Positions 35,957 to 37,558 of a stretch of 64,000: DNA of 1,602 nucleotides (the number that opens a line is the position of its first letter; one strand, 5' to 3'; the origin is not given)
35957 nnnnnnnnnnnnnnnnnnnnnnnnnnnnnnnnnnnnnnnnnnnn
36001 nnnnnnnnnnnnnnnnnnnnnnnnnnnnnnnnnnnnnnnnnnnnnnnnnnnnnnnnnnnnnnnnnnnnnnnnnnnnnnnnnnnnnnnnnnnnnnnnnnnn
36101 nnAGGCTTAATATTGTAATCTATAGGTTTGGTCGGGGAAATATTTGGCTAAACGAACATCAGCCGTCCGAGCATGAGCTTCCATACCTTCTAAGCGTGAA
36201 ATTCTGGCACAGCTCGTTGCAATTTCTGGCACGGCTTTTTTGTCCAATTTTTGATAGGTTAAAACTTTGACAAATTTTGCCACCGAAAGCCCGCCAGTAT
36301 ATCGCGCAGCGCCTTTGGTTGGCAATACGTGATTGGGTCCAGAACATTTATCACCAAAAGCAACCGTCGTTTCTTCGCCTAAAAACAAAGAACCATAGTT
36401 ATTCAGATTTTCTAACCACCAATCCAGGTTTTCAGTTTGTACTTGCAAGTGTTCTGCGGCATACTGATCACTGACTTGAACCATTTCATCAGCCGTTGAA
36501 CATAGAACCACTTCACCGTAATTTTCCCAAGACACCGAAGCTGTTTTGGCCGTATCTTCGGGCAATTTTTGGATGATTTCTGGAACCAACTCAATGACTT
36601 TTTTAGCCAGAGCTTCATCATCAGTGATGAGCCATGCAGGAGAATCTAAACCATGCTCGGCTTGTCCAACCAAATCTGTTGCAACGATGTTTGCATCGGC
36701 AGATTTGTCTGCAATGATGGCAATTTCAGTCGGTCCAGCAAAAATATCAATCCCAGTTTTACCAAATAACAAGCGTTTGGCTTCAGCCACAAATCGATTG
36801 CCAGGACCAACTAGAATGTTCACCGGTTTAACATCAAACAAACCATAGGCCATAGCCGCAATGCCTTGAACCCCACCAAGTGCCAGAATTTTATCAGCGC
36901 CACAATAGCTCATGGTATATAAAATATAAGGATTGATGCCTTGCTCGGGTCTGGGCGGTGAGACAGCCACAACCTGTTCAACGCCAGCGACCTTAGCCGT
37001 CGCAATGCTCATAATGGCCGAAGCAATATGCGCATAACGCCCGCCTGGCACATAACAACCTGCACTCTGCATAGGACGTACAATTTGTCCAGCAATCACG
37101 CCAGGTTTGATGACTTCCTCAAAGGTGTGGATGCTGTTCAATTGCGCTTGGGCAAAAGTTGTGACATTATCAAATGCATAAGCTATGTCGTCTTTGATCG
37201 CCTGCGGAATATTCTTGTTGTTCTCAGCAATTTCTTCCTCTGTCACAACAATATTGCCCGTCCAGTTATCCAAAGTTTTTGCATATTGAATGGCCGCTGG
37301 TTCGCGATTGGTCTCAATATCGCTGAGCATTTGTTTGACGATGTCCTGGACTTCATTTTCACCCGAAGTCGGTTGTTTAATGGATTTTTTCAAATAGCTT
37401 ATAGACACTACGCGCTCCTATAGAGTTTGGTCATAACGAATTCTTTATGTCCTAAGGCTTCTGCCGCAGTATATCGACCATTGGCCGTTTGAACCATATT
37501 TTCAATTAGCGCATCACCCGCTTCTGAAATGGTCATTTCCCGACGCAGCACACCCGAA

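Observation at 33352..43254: Complete DHPS and sulfolactate desulfonation locus (TRAP-hpsKLM, hpsN, SDR and Zn-ADH racemase pair, suyAB, comC-like, IclR regulator) in a Sox-carrying gammaproteobacterium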

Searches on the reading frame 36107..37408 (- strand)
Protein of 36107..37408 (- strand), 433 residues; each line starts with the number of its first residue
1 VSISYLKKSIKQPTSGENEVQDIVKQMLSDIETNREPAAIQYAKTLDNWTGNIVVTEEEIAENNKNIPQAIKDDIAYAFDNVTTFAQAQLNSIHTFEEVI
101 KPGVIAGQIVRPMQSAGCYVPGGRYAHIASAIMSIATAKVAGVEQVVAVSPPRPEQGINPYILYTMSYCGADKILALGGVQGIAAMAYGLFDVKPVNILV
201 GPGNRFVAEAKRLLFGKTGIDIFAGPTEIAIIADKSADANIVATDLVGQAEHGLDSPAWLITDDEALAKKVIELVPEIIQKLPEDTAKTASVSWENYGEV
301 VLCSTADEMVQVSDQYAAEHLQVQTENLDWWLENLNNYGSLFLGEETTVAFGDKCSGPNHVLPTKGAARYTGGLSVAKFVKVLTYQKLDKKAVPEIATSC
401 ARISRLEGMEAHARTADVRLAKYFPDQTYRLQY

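Call 3: search_protein_families(library=pfam, proteins=[window:36107-37408:-])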
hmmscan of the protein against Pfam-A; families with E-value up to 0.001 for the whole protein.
window:36107-37408:- (433 aa): 1 family
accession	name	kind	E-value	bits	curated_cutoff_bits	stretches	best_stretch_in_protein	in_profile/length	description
PF00815.25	Histidinol_dh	-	3.8e-137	458.1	27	1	12-420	3-411/411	Histidinol dehydrogenase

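Call 4: search_protein_families(library=ncbifam, proteins=[window:36107-37408:-])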
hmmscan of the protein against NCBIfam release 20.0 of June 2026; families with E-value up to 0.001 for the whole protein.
window:36107-37408:- (433 aa): 2 families
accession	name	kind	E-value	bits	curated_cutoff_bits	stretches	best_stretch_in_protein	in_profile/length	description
TIGR00069.1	hisD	equivalog_domain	3.4e-135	451.3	243.8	1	24-419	1-393/393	histidinol dehydrogenase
NF010343.0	PRK13770.1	equivalog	1e-79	268.3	647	1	13-419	14-414/416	histidinol dehydrogenase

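Call 5: search_solved_structures(query=window:36107-37408:-, max_evalue=1e-20)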
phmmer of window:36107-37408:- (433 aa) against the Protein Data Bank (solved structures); distinct sequences matched with E-value up to 1e-20: 11.
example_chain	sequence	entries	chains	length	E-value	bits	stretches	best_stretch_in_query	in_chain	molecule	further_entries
8v35_A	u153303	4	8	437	4e-168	562.9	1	3-430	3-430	Sulfopropanediol 3-dehydrogenase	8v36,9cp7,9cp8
8v37_A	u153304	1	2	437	5.3e-167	559.2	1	3-430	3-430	Sulfopropanediol 3-dehydrogenase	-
9cp9_A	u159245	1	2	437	1e-166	558.2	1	3-430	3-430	Sulfopropanediol 3-dehydrogenase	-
8wwe_A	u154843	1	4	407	1.2e-145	488.8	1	1-407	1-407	(R)-DHPS dehydrogenase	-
4g07_A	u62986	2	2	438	1.8e-73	251.1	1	19-420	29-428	Histidinol dehydrogenase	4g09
9lbv_A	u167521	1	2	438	1.2e-66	228.6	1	20-420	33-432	Histidinol dehydrogenase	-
8xsq_A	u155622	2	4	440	1.2e-66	228.6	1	20-420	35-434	Histidinol dehydrogenase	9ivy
1k75_A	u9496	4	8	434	3.4e-66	227.2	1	15-420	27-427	L-histidinol dehydrogenase | Histidinol dehydrogenase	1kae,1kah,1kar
6an0_A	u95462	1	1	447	1.2e-65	225.3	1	4-422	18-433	Histidinol dehydrogenase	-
4gic_A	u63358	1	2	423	4.2e-62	213.7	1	74-381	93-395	Histidinol dehydrogenase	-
5vlb_A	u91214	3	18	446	4.1e-59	203.9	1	13-422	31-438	Histidinol dehydrogenase, chloroplastic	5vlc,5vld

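Call 19: find_encoding_contigs(protein=window:36107-37408:-, flank=10000, max_places=6)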
Protein window:36107-37408:- (433 aa): no gene with exactly this product is on record in the collection.

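Call 28: find_related_loci(query=window:36107-37408:-, collection=genome_contigs, flank=10000)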
Query window:36107-37408:- (433 aa) in genome_contigs; peptide patterns used: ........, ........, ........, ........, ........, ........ (x = any residue, [..] = any of these).
48 stretches matched a pattern; 8 encode a relative of the query (tblastn E <= 1e-3); 8 distinct loci.
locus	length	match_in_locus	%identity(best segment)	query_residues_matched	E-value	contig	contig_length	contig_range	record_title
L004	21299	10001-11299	97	1-433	0e+0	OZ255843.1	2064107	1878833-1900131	MAG: Gammaproteobacteria bacterium isolate cedd11a5-eaec-4cc7-96b9-60b2383fdb61 genome assembly, chromosome: 1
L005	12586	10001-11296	63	1-432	0e+0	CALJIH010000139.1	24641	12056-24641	MAG: uncultured Cocleimonas sp. isolate R1_Bin_Bin_202_1 genome assembly, contig: c_000001665845, whole genome shotgun s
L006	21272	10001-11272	60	1-423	1e-175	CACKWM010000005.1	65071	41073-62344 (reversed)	uncultured Pelagibacteraceae bacterium isolate AG-457-M07 genome assembly, contig: AG-457-M07_NODE_5, whole genome shotg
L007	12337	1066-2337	60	1-423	2e-175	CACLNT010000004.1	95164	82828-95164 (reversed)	uncultured Pelagibacteraceae bacterium isolate AG-464-P13 genome assembly, contig: AG-464-P13_NODE_4, whole genome shotg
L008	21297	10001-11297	62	1-432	2e-179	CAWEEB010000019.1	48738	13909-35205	MAG: uncultured Gammaproteobacteria bacterium isolate MFD03551.bin.2.100 genome assembly, contig: contig_17947, whole ge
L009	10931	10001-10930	69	1-310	1e-148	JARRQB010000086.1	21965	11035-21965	MAG: Gammaproteobacteria bacterium isolate Spart_191_MAG scaffold_7779, whole genome shotgun sequence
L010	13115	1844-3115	60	1-423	1e-177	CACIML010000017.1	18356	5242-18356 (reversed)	uncultured Pelagibacteraceae bacterium isolate AG-435-N15 genome assembly, contig: AG-435-N15_NODE_17, whole genome shot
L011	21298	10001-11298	62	1-432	2e-158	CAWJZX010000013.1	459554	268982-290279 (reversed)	MAG: uncultured Gammaproteobacteria bacterium isolate MFD03551.bin.1.37 genome assembly, contig: contig_8448, whole geno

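Call 39: search_solved_structures(query=window:36107-37408:-, max_evalue=1e-100, show_alignments=4)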
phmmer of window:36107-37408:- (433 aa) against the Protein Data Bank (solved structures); distinct sequences matched with E-value up to 1e-100: 4.
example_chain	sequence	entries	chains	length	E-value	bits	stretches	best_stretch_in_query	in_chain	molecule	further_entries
8v35_A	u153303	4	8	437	4e-168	562.9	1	3-430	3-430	Sulfopropanediol 3-dehydrogenase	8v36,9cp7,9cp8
8v37_A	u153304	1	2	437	5.3e-167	559.2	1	3-430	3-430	Sulfopropanediol 3-dehydrogenase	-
9cp9_A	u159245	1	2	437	1e-166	558.2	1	3-430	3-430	Sulfopropanediol 3-dehydrogenase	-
8wwe_A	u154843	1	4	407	1.2e-145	488.8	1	1-407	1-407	(R)-DHPS dehydrogenase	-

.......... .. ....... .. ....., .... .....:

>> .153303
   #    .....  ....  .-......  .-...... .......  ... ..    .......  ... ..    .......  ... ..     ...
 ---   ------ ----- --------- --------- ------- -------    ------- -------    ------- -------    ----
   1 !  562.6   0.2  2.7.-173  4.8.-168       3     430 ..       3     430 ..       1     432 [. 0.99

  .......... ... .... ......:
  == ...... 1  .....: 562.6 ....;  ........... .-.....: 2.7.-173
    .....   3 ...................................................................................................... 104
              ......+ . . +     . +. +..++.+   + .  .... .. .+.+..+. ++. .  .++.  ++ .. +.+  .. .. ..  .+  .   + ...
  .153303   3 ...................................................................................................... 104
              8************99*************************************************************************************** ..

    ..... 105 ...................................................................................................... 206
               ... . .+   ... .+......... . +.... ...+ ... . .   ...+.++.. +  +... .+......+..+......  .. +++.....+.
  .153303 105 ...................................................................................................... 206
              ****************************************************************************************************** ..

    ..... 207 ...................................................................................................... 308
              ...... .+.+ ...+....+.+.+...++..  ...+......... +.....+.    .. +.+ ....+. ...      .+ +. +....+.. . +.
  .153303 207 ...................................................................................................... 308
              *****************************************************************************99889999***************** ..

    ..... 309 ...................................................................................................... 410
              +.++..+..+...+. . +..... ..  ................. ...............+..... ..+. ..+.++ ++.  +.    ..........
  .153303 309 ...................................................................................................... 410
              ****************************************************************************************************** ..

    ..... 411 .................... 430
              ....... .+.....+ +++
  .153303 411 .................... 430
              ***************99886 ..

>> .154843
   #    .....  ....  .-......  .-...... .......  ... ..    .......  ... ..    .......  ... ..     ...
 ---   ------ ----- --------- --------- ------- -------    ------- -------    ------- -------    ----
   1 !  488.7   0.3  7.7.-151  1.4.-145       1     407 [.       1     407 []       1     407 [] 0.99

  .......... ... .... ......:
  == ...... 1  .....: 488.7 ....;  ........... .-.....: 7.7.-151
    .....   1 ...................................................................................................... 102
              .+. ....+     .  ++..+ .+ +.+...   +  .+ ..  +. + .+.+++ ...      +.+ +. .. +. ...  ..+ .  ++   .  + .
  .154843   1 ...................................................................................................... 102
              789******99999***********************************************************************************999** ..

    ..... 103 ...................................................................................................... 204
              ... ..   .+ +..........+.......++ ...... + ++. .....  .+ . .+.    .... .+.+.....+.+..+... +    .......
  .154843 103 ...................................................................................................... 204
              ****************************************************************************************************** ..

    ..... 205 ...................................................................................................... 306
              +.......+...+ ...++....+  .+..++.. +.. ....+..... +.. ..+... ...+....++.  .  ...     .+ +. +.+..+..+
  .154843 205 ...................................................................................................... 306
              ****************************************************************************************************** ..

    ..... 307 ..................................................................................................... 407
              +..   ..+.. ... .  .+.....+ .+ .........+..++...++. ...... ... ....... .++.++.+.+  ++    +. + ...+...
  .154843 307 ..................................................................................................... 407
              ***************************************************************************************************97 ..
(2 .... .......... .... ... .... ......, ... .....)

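Call 56: search_dna_similar(query=window:36107-37408:-, collection=plasmids, mode=protein, max_rows=40, max_evalue=1e-100)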
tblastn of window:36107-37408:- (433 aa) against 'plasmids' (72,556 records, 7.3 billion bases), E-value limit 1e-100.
Records with a match: 119; places in all: 121; records where one place covers at least 80% of the query: 119.
Best place of each record, by identity: <60% 119.
By first word of the organism name: Rhizobium 16; Sinorhizobium 12; Leisingera 11; Sulfitobacter 8; Paracoccus 6; Roseibium 6; Shinella 5; Mesorhizobium 5; Ensifer 5; Ruegeria 4; and 31 more.
By predicted mobility (MOB-suite, as given by PLSDB): non-mobilizable 83; conjugative 20; mobilizable 16.
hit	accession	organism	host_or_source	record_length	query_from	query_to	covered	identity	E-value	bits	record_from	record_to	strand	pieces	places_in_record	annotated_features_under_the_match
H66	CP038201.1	Paracoccus ferrooxidans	single cell,bioreactor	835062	1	432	100%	60.0%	4e-167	527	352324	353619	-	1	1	hisD: histidinol dehydrogenase | SDR family oxidoreductase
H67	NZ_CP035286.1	Paracoccus versutus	whole organism,soil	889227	1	432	100%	59.7%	5e-167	527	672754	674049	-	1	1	hisD: histidinol dehydrogenase | SDR family oxidoreductase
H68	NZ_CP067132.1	Paracoccus seriniphilus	cell culture,washing water of Bugula ...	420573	1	431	100%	59.6%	5e-166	524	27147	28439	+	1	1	hisD: histidinol dehydrogenase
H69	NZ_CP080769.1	Cupriavidus pinatubonensis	genomic assembly,soil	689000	3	431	99%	58.7%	3e-162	513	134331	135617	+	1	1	hpsN: sulfopropanediol 3-dehydrogenase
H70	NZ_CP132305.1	Shinella sumterensis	Homo sapiens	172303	2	432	100%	57.5%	2e-156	496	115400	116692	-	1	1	hisD: histidinol dehydrogenase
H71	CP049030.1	Rhodobacteraceae bacterium SC52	Apostichopus japonicus,pure ...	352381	1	431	100%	57.1%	3e-158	501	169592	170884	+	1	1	hisD: histidinol dehydrogenase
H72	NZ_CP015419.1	Rhodovulum sulfidophilum DSM 1374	cell culture,marine mud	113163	1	431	100%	56.6%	3e-160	507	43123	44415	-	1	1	hisD: histidinol dehydrogenase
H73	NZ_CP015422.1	Rhodovulum sulfidophilum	cell culture,laboratory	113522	1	431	100%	56.6%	3e-160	507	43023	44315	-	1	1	hisD: histidinol dehydrogenase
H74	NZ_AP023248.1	Mesorhizobium sp. 131-2-1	Lotus japonicus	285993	5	431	99%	57.1%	1e-147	471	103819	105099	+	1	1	hisD: histidinol dehydrogenase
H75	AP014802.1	Rhodovulum sulfidophilum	-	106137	1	431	100%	56.4%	2e-159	505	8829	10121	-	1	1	hisD: histidinol dehydrogenase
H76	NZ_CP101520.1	Ensifer adhaerens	cell cuture,rhizosphere soil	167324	2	431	99%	56.5%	8e-147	469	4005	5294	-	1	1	hisD: histidinol dehydrogenase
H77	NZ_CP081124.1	Sulfitobacter sp. S190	-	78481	1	431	100%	56.1%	2e-158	502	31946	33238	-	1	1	hisD: histidinol dehydrogenase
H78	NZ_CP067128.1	Paracoccus alcaliphilus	whole organism,soil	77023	1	423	98%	57.0%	1e-152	485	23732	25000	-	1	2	hisD: histidinol dehydrogenase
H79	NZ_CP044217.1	Mesorhizobium terrae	soil,soil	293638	3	427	98%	56.5%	4e-154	489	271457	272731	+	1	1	hisD: histidinol dehydrogenase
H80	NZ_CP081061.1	Leisingera aquaemixtae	-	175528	1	431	100%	55.5%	2e-154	491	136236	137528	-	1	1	hisD: histidinol dehydrogenase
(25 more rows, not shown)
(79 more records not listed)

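Call 57: get_annotated_region(hit=H80, flank=8000)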
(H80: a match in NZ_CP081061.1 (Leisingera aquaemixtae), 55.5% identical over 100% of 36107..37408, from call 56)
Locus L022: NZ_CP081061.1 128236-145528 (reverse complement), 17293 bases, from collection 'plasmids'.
description: Leisingera aquaemixtae strain M602 plasmid unnamed3, complete sequence
organism: Leisingera aquaemixtae (NCBI taxid 1396826)
taxonomy: Bacteria; Pseudomonadota; Alphaproteobacteria; Rhodobacterales; Roseobacteraceae; Leisingera; Leisingera aquaemixtae
host: -; source: -; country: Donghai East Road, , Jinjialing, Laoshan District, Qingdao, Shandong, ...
typing (MOB-suite, as given by PLSDB): non-mobilizable
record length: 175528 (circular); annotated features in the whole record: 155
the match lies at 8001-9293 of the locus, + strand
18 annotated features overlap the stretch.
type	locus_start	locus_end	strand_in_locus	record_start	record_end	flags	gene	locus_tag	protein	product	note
CDS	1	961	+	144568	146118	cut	-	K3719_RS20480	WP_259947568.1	proton-conducting transporter membrane subunit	-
CDS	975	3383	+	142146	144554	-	-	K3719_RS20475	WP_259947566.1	DUF2309 domain-containing protein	-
CDS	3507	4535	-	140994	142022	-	-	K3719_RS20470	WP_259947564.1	LacI family DNA-binding transcriptional regulator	-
CDS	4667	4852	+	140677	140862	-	-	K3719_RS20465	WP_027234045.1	hypothetical protein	-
CDS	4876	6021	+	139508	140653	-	-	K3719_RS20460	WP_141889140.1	TRAP transporter substrate-binding protein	-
CDS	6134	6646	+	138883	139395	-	-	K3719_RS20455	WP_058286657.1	TRAP transporter small permease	-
CDS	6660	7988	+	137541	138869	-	-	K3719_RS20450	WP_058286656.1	TRAP transporter large permease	GO:0008643 - carbohydrate transport [Evidence IEA]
CDS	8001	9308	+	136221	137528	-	hisD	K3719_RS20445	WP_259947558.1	histidinol dehydrogenase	GO:0000105 - histidine biosynthetic process [Evidence IEA]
CDS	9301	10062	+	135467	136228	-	-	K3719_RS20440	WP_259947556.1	SDR family oxidoreductase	-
CDS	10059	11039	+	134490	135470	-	-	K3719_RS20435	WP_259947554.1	alcohol dehydrogenase catalytic domain-containing protein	-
CDS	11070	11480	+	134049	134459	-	-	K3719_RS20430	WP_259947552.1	universal stress protein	-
CDS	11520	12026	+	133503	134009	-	comD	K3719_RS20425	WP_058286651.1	sulfopyruvate decarboxylase subunit alpha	-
CDS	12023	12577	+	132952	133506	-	comE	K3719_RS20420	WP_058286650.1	sulfopyruvate decarboxylase subunit beta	-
CDS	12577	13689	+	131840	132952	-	-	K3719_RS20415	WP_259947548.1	alpha-hydroxy acid oxidase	-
CDS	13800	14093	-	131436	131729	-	-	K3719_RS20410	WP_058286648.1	DUF1330 domain-containing protein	-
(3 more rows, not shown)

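Call 58: get_annotated_region(hit=H71, flank=8000)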
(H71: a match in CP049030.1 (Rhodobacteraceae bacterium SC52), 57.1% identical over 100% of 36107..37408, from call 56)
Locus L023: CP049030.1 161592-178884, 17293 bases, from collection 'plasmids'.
description: Rhodobacteraceae bacterium SC52 plasmid pSC52_2, complete sequence
organism: Rhodobacteraceae bacterium SC52 (NCBI taxid 2745590)
taxonomy: Bacteria; Pseudomonadota; Alphaproteobacteria; Rhodobacterales; Paracoccaceae; ; Rhodobacteraceae bacterium SC52
host: -; source: Apostichopus japonicus,pure culture,Intestine content; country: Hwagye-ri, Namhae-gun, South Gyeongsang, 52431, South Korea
typing (MOB-suite, as given by PLSDB): mobilizable; relaxase MOBP,MOBP
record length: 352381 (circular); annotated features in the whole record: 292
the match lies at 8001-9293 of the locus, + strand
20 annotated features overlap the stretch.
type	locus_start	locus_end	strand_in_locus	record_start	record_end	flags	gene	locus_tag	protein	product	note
CDS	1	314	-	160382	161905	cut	-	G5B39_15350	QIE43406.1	altronate dehydratase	-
CDS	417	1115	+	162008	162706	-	-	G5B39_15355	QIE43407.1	GntR family transcriptional regulator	-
CDS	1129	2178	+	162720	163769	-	-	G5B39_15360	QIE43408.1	aldo/keto reductase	-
CDS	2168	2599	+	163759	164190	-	-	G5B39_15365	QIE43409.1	ribose ABC transporter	-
CDS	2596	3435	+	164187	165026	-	-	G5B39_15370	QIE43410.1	amidohydrolase family protein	-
CDS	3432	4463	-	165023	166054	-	-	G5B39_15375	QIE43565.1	substrate-binding domain-containing protein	-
CDS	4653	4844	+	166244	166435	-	-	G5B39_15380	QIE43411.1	hypothetical protein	-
CDS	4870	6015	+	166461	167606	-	-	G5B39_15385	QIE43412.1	TRAP transporter substrate-binding protein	-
CDS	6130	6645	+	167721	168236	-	-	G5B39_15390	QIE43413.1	TRAP transporter small permease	-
CDS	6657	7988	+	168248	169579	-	-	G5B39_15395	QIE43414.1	TRAP transporter large permease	-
CDS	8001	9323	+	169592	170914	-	hisD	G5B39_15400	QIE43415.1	histidinol dehydrogenase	-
CDS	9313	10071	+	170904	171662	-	-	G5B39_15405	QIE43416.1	SDR family oxidoreductase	-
CDS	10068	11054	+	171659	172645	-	-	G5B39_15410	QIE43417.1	alcohol dehydrogenase catalytic domain-containing protein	-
CDS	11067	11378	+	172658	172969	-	-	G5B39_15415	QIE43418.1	UxaA family hydrolase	-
CDS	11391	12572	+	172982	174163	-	-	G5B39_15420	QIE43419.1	UxaA family hydrolase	-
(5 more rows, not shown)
